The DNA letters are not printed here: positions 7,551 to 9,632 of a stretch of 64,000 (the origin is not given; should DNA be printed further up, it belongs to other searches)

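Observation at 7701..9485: NirK-like protein with altered active site, tethered cupredoxin and anchors at both ends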

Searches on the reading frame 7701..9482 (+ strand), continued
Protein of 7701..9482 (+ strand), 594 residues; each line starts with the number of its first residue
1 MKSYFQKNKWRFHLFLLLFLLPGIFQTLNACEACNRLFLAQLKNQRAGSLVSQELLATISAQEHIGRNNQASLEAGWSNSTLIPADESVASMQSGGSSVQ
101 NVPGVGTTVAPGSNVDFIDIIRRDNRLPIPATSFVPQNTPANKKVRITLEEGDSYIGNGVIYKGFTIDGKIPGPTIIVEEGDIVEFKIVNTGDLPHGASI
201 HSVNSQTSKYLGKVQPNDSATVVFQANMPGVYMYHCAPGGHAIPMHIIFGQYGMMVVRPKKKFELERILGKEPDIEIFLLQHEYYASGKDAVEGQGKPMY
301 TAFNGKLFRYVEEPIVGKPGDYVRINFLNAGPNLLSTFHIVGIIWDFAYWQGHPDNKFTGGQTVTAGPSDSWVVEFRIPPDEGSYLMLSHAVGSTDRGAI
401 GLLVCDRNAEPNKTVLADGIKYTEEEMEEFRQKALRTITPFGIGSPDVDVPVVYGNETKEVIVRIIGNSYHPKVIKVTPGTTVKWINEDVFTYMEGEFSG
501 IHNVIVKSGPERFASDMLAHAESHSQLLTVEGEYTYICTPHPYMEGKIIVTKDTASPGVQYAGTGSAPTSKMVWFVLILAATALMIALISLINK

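Call 28: find_encoding_contigs(protein=P0062, flank=8000, max_places=1)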
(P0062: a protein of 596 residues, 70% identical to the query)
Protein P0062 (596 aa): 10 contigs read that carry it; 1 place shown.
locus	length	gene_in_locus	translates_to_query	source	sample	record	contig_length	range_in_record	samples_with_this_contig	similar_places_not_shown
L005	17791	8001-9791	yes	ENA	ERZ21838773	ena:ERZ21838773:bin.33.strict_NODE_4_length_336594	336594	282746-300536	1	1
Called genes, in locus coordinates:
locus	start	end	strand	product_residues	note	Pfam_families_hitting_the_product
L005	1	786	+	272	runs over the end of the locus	PF06439:3keto-disac_hyd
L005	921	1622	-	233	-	PF00027:cNMP_binding, PF13545:HTH_Crp_2, PF00325:Crp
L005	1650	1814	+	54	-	-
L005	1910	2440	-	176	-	PF08984:DUF1858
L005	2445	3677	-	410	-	PF04282:DUF438, PF01814:Hemerythrin, PF13596:PAS_10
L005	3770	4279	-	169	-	PF02082:Rrf2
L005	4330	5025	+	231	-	PF04405:ScdA_N, PF01814:Hemerythrin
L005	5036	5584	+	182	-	PF01814:Hemerythrin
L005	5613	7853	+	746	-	PF22085:NorB_cytochrome_c-like, PF00115:COX1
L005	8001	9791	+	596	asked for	PF07731:Cu-oxidase_2 (faint), PF13473:Cupredoxin_1 (faint), PF07732:Cu-oxidase_3, PF00127:Copper-bind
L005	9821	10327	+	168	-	PF01966:HD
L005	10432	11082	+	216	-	PF00702:Hydrolase, PF13419:HAD_2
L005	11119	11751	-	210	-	PF02527:GidB, PF03848:TehB (weak), PF05175:MTS (faint), PF13847:Methyltransf_31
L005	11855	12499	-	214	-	PF07638:Sigma70_ECF (faint), PF04542:Sigma70_r2, PF08281:Sigma70_r4_2, PF04545:Sigma70_r4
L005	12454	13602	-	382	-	PF00535:Glycos_transf_2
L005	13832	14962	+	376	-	PF01702:TGT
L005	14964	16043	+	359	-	PF03739:LptF_LptG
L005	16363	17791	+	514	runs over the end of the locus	PF01039:Carboxyl_trans, PF03255:ACCA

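Call 29: find_encoding_contigs(protein=P0071, flank=8000, max_places=1)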
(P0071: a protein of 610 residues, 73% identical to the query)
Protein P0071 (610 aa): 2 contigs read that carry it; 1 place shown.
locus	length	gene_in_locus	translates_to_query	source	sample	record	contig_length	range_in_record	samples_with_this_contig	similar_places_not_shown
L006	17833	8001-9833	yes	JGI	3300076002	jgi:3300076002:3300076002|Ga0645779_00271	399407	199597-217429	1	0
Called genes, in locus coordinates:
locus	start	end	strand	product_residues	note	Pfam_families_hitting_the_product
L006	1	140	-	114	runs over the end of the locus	PF03551:PadR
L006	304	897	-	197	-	PF22564:HAAS (weak), PF04024:PspC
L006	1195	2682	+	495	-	PF01523:PmbA_TldD_1st, PF19290:PmbA_TldD_2nd, PF19289:PmbA_TldD_3rd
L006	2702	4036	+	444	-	PF01523:PmbA_TldD_1st, PF19290:PmbA_TldD_2nd, PF19289:PmbA_TldD_3rd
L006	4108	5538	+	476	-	PF21348:RGL11_C (faint)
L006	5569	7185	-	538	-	PF00884:Sulfatase, PF16347:SGSH_C (weak)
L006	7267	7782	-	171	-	-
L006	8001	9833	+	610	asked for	PF07731:Cu-oxidase_2 (faint), PF07732:Cu-oxidase_3, PF13473:Cupredoxin_1 (faint), PF00127:Copper-bind (weak)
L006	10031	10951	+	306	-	PF01261:AP_endonuc_2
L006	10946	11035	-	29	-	-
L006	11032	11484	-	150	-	-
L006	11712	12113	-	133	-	PF13577:SnoaL_4, PF13474:SnoaL_3, PF14534:DUF4440, PF12680:SnoaL_2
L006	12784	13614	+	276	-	-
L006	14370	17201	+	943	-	PF13620:CarboxypepD_reg, PF13715:CarbopepD_reg_2, PF07715:Plug, PF00593:TonB_dep_Rec_b-barrel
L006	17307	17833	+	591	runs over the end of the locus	PF28492:Beta_helix_4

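Call 30: find_encoding_contigs(protein=P0048, flank=8000, max_places=1)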
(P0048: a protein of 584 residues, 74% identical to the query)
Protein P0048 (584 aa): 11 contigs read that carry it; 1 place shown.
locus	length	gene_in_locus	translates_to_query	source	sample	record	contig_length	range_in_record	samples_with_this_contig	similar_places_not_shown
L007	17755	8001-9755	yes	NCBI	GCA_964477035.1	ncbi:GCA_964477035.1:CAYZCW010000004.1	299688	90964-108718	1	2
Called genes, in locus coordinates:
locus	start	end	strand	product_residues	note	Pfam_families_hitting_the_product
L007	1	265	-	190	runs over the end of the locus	PF00403:HMA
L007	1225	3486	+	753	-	PF18998:Flg_new_2, PF18962:Por_Secre_tail (weak)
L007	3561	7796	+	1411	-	PF00082:Peptidase_S8, PF18998:Flg_new_2 (weak)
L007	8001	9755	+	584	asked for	PF07731:Cu-oxidase_2 (faint), PF07732:Cu-oxidase_3 (weak), PF13473:Cupredoxin_1 (faint), PF00127:Copper-bind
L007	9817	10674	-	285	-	PF01040:UbiA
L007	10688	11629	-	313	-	PF02790:COX2_TM, PF00116:COX2, PF00034:Cytochrom_C (weak)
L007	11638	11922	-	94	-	PF03626:COX4_pro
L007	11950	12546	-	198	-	PF00510:COX3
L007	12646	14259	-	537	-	PF00115:COX1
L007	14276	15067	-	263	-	PF02630:SCO1-SenC (weak)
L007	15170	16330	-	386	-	-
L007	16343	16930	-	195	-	PF00034:Cytochrom_C, PF13442:Cytochrome_CBB3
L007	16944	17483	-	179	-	PF11821:ActD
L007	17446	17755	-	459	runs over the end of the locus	PF03916:NrfD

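Call 34: find_related_loci(query=A1, collection=genome_contigs, flank=10000)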
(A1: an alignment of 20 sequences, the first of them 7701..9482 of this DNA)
Query A1 (594 aa) in genome_contigs; peptide patterns used: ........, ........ (x = any residue, [..] = any of these).
321 stretches matched a pattern; 274 encode a relative of the query (tblastn E <= 1e-3); the best 80 are kept; 79 distinct loci.
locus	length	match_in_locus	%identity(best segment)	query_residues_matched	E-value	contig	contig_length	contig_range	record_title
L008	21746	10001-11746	81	14-594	0e+0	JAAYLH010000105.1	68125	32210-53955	MAG: Bacteroidales bacterium isolate AS15tlH2ME_224 102701_AS15, whole genome shotgun sequence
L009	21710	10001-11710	84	25-594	0e+0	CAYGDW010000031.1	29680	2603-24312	MAG TPA_asm: uncultured Bacteroidales bacterium isolate ERP113451_co2_204 genome assembly, contig: NODE_842_length_29680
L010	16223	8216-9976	79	12-594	0e+0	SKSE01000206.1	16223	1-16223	MAG: Bacteroidales bacterium isolate CSSed162cmA_513 CSSed16-2cmA-9068, whole genome shotgun sequence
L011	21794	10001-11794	78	1-594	0e+0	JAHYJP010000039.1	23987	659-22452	MAG: Bacteroidales bacterium isolate KA25 NODE_1095_length_23987_cov_6.354484, whole genome shotgun sequence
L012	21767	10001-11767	78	8-594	0e+0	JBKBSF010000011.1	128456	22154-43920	MAG: Bacteroidales bacterium isolate 21H_022.bin.26 NODE_12_length_128456_cov_6.585119, whole genome shotgun sequence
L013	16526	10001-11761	79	13-594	0e+0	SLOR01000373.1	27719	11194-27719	MAG: Bacteroidales bacterium isolate CSSed165cm_466 CSSed16-5cm-3056, whole genome shotgun sequence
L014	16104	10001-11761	78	11-594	0e+0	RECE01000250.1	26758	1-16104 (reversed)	MAG: Bacteroidetes bacterium isolate DLM2.Bin11 NODE_2045_length_26758_cov_24.3266, whole genome shotgun sequence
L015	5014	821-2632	74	14-594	0e+0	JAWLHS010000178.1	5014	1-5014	MAG: Bacteroidales bacterium isolate 30dZY2.bin.78 NODE_20547_length_5014_cov_4.562767, whole genome shotgun sequence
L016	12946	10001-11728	74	25-594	0e+0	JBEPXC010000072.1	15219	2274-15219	MAG: Sphingobacteriia bacterium isolate 01_S196.semibin_refined.189 NODE_1131_length_15219_cov_3.304797, whole genome sh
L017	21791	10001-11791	69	7-594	0e+0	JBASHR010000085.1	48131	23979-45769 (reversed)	MAG: Bacteroidales bacterium isolate MFD13481_ilm_asm_bin22 k127_71803, whole genome shotgun sequence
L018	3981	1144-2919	70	9-594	0e+0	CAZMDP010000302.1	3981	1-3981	MAG TPA_asm: uncultured Prolixibacteraceae bacterium isolate binchicken_co168_198 genome assembly, contig: NODE_31573_le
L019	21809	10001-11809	68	1-594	0e+0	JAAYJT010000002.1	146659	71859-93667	MAG: Bacteroidales bacterium isolate AS10tlH2TH_315 3198_AS10, whole genome shotgun sequence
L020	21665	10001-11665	74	30-594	0e+0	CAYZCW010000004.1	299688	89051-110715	MAG TPA_asm: uncultured Bacteroidales bacterium isolate SRP241341_co1_227 genome assembly, contig: NODE_20_length_299688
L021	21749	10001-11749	71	14-594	0e+0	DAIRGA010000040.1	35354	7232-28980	MAG TPA_asm: Bacteroidales bacterium isolate CTOTU29519 NODE_806_length_35354_cov_10.717697, whole genome shotgun sequen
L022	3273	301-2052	72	7-553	0e+0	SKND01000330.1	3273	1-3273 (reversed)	MAG: Bacteroidales bacterium isolate CSSed162cmA_274 CSSed16-2cmA-173732, whole genome shotgun sequence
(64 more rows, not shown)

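Call 38: search_protein_representatives(protein=window:7701-9482:+)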
Query: 594 residues. Proteins with E-value up to 0.001 (for the whole library): 2914; up to 1e-10: 825; up to 1e-30: 72. The best 150 are listed.
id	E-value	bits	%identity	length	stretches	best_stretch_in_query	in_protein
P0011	0.0e+00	1088.1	80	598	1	13-594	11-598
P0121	3.0e-192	656.7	60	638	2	114-591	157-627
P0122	1.0e-159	549.3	54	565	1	86-553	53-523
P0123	6.3e-155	533.4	61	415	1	188-582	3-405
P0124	2.1e-126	439.3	50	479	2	128-419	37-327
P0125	1.7e-109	383.5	71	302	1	161-396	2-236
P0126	8.1e-106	371.3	62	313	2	102-343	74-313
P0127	1.7e-87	310.8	60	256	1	341-559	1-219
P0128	2.9e-68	247.3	53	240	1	17-264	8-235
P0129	4.3e-48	180.6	33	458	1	129-550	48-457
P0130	5.4e-46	173.7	35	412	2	151-403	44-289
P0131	6.3e-44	166.9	52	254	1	14-216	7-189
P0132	2.7e-43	164.8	33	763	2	127-404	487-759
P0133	7.1e-42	160.1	36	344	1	125-409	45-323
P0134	1.0e-41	159.6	57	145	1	403-532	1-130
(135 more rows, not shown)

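Call 39: predict_structure(alignment_id=A1)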
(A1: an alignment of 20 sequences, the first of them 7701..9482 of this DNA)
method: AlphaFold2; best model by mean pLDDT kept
length: 594 residues; sequences in the alignment: 20
mean_pLDDT: 58.8   pTM: 0.51
mean pLDDT of the five models: 58.8, 58.6, 46.2, 45.5, 39.5
residues with pLDDT >= 90: 40; 70-90: 187; 50-70: 132; < 50: 235
segments of 3 or more residues with pLDDT < 50: 23-132, 204-208, 236-245, 247-249, 282-308, 331-362, 366-370, 389-399, 490-499, 555-570
pLDDT, mean of each block of 10 residues (from residue 1): 69 76 42 40 37 35 29 25 22 22 23 30 29 65 87 67 74 78 84 68 51 74 72 50 46 71 73 76 35 36 44 67 70 37 36 41 47 67 49 37 65 65 83 69 62 87 77 89 80 39 82 78 90 83 79 53 36 79 88 63
secondary structure, 60 per line:
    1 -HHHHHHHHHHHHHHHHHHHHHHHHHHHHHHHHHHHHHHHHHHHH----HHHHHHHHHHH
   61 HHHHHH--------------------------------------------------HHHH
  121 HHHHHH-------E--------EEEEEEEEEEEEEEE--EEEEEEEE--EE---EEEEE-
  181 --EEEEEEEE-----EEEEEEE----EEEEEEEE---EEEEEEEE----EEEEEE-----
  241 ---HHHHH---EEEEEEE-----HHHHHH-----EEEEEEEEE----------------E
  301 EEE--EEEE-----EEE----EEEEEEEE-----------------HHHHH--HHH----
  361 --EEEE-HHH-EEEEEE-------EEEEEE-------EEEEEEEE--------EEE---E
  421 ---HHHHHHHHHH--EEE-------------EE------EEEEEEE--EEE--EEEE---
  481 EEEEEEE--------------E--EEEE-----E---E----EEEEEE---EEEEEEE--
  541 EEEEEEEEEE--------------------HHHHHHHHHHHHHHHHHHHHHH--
elements in order: H2-45 H50-66 H117-126 E143-157 E160-167 E175-179 E183-190 E196-202 E207-214 E218-225 E230-235 H244-248 E252-258 H264-269 E275-283 E300-303 E306-309 E315-317 E322-329 H347-351 E363-366 E372-377 E385-390 E398-405 E414-416 H424-433 E436-438 E460-466 E469-471 E474-477 E481-487 E505-508 E523-528 E532-538 E541-550 H571-592
